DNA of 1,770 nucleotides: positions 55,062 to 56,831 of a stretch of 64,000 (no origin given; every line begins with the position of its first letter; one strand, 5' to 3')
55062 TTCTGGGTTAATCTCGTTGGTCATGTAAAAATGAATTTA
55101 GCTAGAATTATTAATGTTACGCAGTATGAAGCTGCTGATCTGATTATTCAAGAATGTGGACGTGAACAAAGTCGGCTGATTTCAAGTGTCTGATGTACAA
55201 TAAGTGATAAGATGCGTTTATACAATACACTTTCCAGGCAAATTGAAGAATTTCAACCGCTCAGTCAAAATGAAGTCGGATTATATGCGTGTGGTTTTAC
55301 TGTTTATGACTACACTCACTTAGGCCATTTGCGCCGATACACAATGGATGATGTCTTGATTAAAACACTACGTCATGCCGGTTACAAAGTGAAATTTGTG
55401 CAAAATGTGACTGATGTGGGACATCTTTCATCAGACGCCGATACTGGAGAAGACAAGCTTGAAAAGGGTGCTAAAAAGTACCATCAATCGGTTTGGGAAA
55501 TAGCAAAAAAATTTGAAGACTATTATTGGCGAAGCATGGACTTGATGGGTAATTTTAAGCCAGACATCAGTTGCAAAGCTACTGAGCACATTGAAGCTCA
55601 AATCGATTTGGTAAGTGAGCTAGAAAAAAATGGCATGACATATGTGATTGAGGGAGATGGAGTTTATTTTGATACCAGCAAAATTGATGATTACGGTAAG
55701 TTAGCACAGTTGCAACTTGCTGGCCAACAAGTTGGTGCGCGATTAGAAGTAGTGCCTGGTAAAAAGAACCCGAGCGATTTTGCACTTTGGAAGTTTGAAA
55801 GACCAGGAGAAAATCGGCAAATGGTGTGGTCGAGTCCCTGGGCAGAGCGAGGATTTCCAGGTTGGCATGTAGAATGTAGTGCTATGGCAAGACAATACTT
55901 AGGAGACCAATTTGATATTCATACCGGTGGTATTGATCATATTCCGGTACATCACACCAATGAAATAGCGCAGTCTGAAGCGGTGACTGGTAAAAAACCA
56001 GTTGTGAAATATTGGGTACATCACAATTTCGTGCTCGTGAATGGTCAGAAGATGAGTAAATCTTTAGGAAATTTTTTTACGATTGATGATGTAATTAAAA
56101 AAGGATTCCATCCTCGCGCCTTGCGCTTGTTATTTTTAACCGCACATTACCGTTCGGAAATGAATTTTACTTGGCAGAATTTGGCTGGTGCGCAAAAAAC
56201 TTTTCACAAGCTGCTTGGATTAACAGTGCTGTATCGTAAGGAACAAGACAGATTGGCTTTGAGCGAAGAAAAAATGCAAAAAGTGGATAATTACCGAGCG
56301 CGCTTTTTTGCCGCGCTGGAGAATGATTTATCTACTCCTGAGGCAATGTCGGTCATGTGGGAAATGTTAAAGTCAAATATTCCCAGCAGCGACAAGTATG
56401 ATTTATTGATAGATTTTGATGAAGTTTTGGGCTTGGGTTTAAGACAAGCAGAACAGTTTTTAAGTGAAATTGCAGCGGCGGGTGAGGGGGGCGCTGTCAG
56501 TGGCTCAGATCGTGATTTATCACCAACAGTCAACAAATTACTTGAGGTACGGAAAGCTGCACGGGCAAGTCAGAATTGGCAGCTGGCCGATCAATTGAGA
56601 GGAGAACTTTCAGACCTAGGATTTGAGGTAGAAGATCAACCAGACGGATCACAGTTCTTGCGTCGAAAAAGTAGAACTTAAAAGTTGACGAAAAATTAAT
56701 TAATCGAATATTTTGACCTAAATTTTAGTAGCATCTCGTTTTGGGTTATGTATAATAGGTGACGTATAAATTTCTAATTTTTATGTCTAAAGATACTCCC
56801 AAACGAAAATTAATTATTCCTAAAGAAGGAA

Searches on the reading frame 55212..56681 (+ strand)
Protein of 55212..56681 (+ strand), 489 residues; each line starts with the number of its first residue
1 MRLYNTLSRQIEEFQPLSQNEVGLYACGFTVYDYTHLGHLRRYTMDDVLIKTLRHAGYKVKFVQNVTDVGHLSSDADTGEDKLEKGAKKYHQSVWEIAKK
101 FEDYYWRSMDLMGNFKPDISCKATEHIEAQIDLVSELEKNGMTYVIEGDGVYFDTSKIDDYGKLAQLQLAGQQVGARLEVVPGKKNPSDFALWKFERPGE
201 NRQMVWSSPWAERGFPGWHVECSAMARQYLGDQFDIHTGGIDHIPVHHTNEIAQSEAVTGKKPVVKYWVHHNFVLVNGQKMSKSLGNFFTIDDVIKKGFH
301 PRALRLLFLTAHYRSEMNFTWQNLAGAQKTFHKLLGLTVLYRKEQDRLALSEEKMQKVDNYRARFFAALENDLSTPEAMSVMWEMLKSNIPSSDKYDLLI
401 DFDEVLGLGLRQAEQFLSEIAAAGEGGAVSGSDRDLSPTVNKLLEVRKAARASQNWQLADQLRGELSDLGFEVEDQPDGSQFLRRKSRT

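Call 78: search_protein_families(library=pfam, proteins=[window:55212-56681:+], max_evalue=0.0001)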
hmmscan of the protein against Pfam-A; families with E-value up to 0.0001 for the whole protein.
window:55212-56681:+ (489 aa): 5 families
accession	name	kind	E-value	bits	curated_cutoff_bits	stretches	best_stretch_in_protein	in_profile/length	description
PF01406.26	tRNA-synt_1e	-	1.5e-98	330.4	27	1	14-328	2-300/301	tRNA synthetases class I (C) catalytic domain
PF00133.28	tRNA-synt_1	-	1.3e-12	47.7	22.7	1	234-319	329-413/414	tRNA synthetases class I (I, L, M and V)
PF09334.17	tRNA-synt_1g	-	5.6e-11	42.3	20.1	1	261-325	308-372/391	tRNA synthetases class I (M)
PF23493.1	CysS_C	-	9.4e-10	38.9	23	1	433-482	1-49/51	Cysteinyl-tRNA ligase anticodon binding domain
PF01921.24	tRNA-synt_1f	-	2e-07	30.7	27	1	235-339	236-340/360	tRNA synthetases class I (K)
